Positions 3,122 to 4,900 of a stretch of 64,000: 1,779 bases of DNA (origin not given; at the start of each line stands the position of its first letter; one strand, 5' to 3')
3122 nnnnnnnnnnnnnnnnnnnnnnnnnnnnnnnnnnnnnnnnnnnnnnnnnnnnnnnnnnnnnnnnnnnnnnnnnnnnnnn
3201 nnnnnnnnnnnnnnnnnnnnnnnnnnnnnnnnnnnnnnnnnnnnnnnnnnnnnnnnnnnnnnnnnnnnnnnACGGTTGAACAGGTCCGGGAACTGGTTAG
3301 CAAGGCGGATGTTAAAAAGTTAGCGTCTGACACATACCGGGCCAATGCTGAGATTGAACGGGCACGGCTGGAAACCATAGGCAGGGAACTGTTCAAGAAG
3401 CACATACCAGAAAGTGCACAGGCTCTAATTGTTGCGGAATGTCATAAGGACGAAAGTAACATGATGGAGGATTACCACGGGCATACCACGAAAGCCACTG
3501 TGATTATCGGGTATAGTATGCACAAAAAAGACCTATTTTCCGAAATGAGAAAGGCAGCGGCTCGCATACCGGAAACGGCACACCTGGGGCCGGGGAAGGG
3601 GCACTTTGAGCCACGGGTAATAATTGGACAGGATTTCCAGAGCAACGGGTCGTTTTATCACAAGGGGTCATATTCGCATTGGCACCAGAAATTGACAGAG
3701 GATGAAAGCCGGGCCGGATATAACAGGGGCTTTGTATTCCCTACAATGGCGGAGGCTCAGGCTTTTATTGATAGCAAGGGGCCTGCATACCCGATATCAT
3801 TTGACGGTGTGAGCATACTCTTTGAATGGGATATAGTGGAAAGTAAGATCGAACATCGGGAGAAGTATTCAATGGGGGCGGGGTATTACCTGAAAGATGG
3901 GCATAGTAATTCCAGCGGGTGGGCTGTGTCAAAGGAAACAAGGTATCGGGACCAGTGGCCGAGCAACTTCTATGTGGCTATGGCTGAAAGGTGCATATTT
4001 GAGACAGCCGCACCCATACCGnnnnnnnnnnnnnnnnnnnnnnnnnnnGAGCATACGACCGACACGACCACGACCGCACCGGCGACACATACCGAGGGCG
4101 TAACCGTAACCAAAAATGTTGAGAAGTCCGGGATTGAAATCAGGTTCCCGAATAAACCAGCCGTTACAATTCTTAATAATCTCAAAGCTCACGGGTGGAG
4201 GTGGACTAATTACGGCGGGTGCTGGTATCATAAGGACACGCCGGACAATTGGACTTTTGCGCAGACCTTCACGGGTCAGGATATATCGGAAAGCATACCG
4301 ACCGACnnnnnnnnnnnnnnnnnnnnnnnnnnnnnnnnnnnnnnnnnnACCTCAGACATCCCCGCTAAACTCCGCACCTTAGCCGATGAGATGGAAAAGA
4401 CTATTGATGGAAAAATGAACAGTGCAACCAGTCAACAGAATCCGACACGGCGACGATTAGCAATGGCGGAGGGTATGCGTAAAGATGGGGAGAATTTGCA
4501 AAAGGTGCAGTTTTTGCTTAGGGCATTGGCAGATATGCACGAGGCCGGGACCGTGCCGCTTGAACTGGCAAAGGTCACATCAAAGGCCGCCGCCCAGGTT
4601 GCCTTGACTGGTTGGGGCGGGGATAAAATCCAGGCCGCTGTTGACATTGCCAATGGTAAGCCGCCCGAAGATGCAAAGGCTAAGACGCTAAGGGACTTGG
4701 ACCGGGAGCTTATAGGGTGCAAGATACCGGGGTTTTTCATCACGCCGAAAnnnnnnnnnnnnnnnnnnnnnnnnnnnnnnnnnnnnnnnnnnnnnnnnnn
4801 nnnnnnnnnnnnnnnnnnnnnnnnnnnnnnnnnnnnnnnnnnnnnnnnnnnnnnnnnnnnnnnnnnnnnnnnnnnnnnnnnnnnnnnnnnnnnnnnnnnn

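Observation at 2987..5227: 746-aa early fusion protein: unknown N-terminal and central domains with Thr/Pro-rich linkers and a C-terminal N6A methyltransferase domain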

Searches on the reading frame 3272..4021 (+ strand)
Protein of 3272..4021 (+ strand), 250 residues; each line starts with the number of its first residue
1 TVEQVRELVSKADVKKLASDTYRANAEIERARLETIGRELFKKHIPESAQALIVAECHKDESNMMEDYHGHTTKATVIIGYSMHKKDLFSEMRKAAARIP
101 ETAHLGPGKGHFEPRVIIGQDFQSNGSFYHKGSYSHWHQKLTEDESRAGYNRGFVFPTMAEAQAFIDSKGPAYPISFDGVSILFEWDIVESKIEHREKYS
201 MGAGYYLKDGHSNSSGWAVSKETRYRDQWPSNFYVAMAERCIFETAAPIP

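Call 43: search_protein_families(library=pfam, proteins=[window:3272-4021:+], max_evalue=1)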
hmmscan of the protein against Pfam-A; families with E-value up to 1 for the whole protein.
window:3272-4021:+ (250 aa): 1 family
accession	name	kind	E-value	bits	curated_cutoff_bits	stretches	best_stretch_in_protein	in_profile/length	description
PF20470.4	HTH_61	-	0.079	13.8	24.3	0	3-42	13-51/92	Helix-turn-helix domain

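Call 51: search_solved_structures(query=A3, max_evalue=10)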
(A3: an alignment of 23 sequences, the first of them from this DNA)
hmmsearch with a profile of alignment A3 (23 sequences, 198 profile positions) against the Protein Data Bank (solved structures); distinct sequences matched with E-value up to 10: 0.

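Call 52: find_homologous_proteins(query=A3, max_evalue=0.001)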
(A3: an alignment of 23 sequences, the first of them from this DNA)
Query A3 (23 sequences) (205 aa, profile of the alignment): 1109 proteins with E <= 0.001 among 3171 candidates; the best 120 are listed.
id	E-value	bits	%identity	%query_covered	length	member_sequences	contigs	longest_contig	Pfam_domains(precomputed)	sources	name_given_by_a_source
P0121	4.4e-82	292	69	100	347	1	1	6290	-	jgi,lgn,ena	-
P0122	4.0e-81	289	57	100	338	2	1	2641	-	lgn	-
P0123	1.4e-79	284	68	100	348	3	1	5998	-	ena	-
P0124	1.4e-79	284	59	100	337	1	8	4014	-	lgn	-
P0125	1.4e-79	284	62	100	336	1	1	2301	-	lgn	-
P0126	6.8e-78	279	57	99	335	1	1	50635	-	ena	-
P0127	7.0e-77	275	59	99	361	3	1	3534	-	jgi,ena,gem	-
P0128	2.7e-76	273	60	100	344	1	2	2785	-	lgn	-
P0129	4.2e-76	273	57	99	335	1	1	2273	-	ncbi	-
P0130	1.0e-75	271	49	90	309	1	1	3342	-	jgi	-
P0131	2.0e-75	270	57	99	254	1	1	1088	-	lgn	-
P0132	3.8e-75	270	59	100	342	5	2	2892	-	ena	-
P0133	3.9e-75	270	53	100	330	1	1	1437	-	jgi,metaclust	metaclust:\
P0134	6.9e-75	269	53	100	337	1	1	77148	-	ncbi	-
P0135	7.4e-75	269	57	99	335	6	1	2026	-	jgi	-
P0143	3.1e-73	263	53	86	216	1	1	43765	-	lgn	-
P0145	9.1e-73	262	54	100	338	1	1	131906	-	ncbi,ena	-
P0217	5.8e-65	236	53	82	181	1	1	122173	-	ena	-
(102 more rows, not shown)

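Call 53: find_encoding_contigs(protein=P0145, flank=8000, max_places=1)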
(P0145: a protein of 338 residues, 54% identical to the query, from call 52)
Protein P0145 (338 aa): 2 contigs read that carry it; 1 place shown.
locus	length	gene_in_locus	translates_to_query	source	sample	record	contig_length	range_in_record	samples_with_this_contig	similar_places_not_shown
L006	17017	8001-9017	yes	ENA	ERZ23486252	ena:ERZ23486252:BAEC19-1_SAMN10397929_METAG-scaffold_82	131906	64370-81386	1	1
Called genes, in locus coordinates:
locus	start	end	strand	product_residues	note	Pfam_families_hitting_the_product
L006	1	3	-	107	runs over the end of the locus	-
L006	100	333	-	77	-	PF15937:PrlF_antitoxin (weak)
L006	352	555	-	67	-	-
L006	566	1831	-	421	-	PF00091:Tubulin, PF22453:TubZ-like_C, PF21493:TubZ_C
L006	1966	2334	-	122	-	PF00383:dCMP_cyt_deam_1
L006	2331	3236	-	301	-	PF00145:DNA_methylase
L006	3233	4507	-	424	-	PF01555:N6_N4_Mtase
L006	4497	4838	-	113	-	-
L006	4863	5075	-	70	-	-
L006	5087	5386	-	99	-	PF00226:DnaJ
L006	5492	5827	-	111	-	-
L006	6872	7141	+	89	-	-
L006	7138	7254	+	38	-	-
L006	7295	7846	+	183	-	-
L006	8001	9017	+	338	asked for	-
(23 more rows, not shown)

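Call 54: find_encoding_contigs(protein=P0134, flank=8000, max_places=1)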
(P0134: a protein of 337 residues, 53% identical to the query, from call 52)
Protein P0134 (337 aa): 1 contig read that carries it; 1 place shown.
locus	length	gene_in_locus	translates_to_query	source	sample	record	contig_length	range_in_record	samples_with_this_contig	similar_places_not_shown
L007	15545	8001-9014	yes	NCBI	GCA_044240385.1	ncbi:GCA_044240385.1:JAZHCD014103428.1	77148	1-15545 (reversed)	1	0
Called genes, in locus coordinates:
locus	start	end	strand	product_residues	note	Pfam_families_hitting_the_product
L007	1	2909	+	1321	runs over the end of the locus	PF13550:Phage-tail_3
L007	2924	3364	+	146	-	-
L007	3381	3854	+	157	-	-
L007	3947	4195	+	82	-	-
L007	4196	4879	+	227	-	-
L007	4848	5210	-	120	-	-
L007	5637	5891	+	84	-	-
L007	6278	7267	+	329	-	-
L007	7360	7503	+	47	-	-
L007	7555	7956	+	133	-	PF24692:DUF7659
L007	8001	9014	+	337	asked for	-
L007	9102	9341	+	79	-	-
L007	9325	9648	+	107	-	-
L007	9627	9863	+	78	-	-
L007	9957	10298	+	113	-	-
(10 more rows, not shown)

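Call 55: find_encoding_contigs(protein=P0217, flank=8000, max_places=1)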
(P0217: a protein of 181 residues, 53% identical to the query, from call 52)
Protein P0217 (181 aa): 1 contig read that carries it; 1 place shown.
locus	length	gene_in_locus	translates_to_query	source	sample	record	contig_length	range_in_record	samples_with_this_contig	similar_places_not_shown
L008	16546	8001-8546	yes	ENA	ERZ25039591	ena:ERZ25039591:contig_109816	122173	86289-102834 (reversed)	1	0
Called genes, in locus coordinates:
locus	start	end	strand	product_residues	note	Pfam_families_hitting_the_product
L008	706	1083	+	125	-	-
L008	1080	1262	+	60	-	-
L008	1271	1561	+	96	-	-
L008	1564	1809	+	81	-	-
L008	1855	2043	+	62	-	-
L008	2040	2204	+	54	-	-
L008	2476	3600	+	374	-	PF01068:DNA_ligase_A_M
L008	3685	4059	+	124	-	-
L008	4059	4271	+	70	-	-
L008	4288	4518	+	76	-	-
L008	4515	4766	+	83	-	-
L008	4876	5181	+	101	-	-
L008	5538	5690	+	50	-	PF04851:ResIII (weak)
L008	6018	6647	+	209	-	PF00271:Helicase_C (weak)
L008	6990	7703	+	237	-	PF02195:ParB_N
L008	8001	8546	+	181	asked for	-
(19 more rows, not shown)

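Call 73: search_protein_representatives(alignment_id=A3)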
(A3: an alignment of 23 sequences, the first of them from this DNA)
Query: 23 sequences, 198 profile positions. Proteins with E-value up to 0.001 (for the whole library): 1107; up to 1e-10: 997; up to 1e-30: 463. The best 150 are listed.
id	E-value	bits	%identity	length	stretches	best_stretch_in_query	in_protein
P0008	9.2e-80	283.0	-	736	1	2-197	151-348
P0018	4.7e-79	280.7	-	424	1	2-196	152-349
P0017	5.5e-78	277.2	-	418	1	2-196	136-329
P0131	6.5e-76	270.4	-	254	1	2-196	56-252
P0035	9.5e-76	269.9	-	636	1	4-186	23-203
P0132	1.2e-75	269.6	-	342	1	2-197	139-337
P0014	6.0e-75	267.3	-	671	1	3-190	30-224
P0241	9.0e-75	266.7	-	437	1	4-181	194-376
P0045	1.2e-74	266.3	-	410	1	2-182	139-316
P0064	8.1e-74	263.6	-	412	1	3-179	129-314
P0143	1.0e-73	263.3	-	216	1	3-177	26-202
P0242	4.1e-73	261.3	-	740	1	3-180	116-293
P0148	7.0e-73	260.6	-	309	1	2-180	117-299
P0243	8.2e-73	260.3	-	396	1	3-181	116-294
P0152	2.3e-72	258.9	-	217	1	3-186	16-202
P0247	7.4e-68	244.2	-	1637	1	4-195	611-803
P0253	7.3e-66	237.6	-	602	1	3-184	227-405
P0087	1.6e-65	236.5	-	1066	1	8-184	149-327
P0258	3.3e-64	232.3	-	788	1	5-188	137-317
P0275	2.2e-60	219.7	-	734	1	2-180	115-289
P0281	3.3e-59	215.9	-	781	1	2-183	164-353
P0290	7.5e-58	211.5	-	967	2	3-181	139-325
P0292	4.5e-57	209.0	-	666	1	3-178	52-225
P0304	2.9e-55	203.1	-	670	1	5-191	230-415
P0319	7.2e-53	195.2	-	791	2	5-176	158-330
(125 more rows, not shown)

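Call 74: search_protein_families(library=pfam, proteins=[P0247, P0242, P0258, P0275, P0281, P0290, P0319, P0292, P0304, P0253], max_evalue=0.001)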
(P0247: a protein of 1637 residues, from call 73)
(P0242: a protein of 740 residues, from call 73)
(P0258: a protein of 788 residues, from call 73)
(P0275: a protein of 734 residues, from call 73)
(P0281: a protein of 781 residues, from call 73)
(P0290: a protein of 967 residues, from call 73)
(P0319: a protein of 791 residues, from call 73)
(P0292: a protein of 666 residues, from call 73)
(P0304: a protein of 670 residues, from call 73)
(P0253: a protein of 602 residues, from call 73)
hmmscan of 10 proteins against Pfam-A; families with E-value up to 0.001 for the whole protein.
P0247 (1637 aa): 1 family
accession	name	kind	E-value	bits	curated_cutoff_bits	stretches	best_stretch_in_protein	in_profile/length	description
PF13708.11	DUF4942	-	1.3e-15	58.1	25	1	1384-1591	4-186/190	Domain of unknown function (DUF4942)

P0242 (740 aa): 2 families
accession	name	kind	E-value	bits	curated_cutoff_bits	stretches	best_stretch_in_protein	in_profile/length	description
PF13489.12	Methyltransf_23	-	1.7e-05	25.1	27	1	577-710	11-138/164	Methyltransferase domain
PF05175.20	MTS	-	0.00013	22.1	23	1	589-689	33-140/170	Methyltransferase small domain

P0258 (788 aa): 0 families

P0275 (734 aa): 0 families

P0281 (781 aa): 0 families

P0290 (967 aa): 1 family
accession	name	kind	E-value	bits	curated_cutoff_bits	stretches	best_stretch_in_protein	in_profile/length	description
PF02384.22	N6_Mtase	-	0.00025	20.9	20.4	0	694-731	24-61/311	N-6 DNA Methylase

P0319 (791 aa): 1 family
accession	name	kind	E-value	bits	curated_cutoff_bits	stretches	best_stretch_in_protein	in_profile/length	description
PF02384.22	N6_Mtase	-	2.9e-05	24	20.4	0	703-782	156-232/311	N-6 DNA Methylase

P0292 (666 aa): 1 family
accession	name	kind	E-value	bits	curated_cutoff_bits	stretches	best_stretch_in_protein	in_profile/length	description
PF05175.20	MTS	-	0.00028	21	23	1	519-616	32-141/170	Methyltransferase small domain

P0304 (670 aa): 0 families

P0253 (602 aa): 0 families

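Call 83: search_protein_families(library=padloc, proteins=[P0143, P0145], max_evalue=0.01)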
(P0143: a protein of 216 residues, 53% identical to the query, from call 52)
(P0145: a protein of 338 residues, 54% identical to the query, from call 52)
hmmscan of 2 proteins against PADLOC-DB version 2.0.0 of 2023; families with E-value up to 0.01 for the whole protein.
P0143 (216 aa): 0 families

P0145 (338 aa): 0 families

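Call 89: find_related_loci(query=A3, collection=viral_contigs, flank=6000)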
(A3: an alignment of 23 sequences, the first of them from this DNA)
Query A3 (205 aa) in viral_contigs; peptide patterns used: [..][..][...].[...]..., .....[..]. (x = any residue, [..] = any of these).
119 stretches matched a pattern; 71 encode a relative of the query (tblastn E <= 1e-3); 71 distinct loci.
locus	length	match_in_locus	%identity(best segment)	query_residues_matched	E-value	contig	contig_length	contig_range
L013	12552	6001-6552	55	5-181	7e-63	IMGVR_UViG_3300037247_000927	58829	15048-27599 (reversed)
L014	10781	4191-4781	51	1-203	7e-63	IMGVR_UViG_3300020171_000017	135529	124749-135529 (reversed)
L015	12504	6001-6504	48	1-203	2e-59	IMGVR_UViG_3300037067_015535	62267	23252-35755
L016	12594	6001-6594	52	1-203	3e-58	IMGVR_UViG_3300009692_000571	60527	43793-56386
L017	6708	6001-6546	47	11-203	4e-55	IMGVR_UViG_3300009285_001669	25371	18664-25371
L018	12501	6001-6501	50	3-181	4e-51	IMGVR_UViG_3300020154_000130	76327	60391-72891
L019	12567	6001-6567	44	5-201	8e-49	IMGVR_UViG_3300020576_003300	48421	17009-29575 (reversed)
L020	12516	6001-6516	47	1-183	6e-47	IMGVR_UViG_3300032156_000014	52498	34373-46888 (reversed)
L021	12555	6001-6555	48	11-200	5e-46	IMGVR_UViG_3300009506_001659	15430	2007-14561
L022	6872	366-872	47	6-181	5e-44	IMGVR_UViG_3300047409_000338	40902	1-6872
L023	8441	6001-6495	43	5-181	4e-42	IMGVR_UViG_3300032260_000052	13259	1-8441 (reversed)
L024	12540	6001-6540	41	1-181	5e-37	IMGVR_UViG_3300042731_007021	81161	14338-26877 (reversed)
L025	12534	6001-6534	44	6-181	4e-35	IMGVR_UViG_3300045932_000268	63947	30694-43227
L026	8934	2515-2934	39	1-204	3e-34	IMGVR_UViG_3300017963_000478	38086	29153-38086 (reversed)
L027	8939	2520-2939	39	1-204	3e-34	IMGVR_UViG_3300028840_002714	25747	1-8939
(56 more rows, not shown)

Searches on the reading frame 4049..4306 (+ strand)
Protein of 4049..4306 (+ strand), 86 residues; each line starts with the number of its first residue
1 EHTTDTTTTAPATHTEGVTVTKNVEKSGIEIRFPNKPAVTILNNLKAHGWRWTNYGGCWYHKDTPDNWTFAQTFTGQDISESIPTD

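Call 43: search_protein_families(library=pfam, proteins=[window:4049-4306:+], max_evalue=1)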
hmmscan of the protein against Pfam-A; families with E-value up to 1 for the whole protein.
window:4049-4306:+ (86 aa): 0 families

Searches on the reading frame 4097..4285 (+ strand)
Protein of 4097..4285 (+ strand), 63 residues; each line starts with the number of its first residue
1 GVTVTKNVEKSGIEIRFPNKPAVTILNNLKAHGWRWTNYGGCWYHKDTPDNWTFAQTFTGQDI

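Call 77: find_homologous_proteins(query=A4, max_evalue=0.001)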
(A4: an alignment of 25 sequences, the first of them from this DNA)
Query A4 (25 sequences) (63 aa, profile of the alignment): 192 proteins with E <= 0.001 among 521 candidates; the best 120 are listed.
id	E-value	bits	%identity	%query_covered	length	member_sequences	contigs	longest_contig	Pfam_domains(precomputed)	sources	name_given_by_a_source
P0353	5.5e-11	59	-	-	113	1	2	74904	-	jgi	jgi:hypothetical protein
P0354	3.1e-10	57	-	-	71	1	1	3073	-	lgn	-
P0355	6.5e-10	56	-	-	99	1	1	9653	-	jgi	jgi:hypothetical protein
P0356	1.1e-9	55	-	-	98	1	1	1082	-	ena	-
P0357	1.6e-9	55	-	-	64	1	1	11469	-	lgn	-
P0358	3.3e-9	54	-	-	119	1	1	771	-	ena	-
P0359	4.0e-9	53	-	-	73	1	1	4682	-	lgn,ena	-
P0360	4.0e-9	53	-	-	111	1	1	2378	-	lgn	-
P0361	4.8e-9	53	-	-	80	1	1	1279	-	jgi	jgi:hypothetical protein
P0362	1.3e-8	52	-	-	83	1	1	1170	-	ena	-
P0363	1.6e-8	52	-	-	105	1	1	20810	-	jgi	jgi:hypothetical protein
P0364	1.7e-8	51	-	-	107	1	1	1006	-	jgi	jgi:hypothetical protein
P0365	2.4e-8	51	-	-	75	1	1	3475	-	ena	-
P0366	3.0e-8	51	-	-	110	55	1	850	-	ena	-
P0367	3.2e-8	51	-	-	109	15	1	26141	-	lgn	-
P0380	8.3e-8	49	-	-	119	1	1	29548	-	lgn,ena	-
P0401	4.9e-7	47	27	71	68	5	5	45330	-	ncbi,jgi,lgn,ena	jgi:hypothetical protein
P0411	1.1e-6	46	-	-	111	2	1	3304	PF18842.7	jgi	jgi:hypothetical protein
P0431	3.0e-6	44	33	63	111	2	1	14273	-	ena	-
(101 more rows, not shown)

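Call 78: search_protein_families(library=pfam, proteins=[P0411, P0353, P0355, P0363, P0380, P0401, P0431], max_evalue=0.1)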
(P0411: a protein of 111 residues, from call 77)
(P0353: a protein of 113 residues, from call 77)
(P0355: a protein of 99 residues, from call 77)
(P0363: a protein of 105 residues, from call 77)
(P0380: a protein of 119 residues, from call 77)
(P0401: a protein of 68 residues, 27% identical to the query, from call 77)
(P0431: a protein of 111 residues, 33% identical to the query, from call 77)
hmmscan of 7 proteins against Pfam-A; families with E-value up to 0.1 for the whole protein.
P0411 (111 aa): 1 family
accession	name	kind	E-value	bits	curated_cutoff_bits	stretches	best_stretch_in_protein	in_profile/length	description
PF18842.6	LPD26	-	2.6e-06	27.9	27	1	57-93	13-50/62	Large polyvalent protein associated domain 26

P0353 (113 aa): 2 families
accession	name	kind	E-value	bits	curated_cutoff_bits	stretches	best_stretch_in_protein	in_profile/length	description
PF09411.16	PagL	-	0.046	14.3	23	1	80-106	80-104/136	Lipid A 3-O-deacylase (PagL)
PF09869.16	KH_DUF2096_C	-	0.056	13.6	24.6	1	60-87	29-57/59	DUF2096 C-terminal KH-like domain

P0355 (99 aa): 0 families

P0363 (105 aa): 1 family
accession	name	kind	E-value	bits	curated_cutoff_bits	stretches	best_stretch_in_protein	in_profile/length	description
PF01267.22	F-actin_cap_A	-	0.073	13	24.2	1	25-99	96-170/263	F-actin capping protein alpha subunit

P0380 (119 aa): 0 families

P0401 (68 aa): 1 family
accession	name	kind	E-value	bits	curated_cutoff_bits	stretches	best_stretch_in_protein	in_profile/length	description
PF09869.16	KH_DUF2096_C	-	0.034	14.3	24.6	0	10-35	31-57/59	DUF2096 C-terminal KH-like domain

P0431 (111 aa): 1 family
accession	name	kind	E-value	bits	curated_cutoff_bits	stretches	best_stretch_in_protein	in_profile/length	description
PF09869.16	KH_DUF2096_C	-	0.007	16.5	24.6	1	65-96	24-55/59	DUF2096 C-terminal KH-like domain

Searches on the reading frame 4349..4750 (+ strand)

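Call 43: search_protein_families(library=pfam, proteins=[window:4349-4750:+], max_evalue=1)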
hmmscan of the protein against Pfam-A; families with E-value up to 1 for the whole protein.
window:4349-4750:+ (134 aa): 1 family
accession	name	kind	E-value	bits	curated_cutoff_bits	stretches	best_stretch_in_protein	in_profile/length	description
PF05133.19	SPP1_portal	-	0.058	12.8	25.5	1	7-63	205-247/416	Phage portal protein, SPP1 Gp6-like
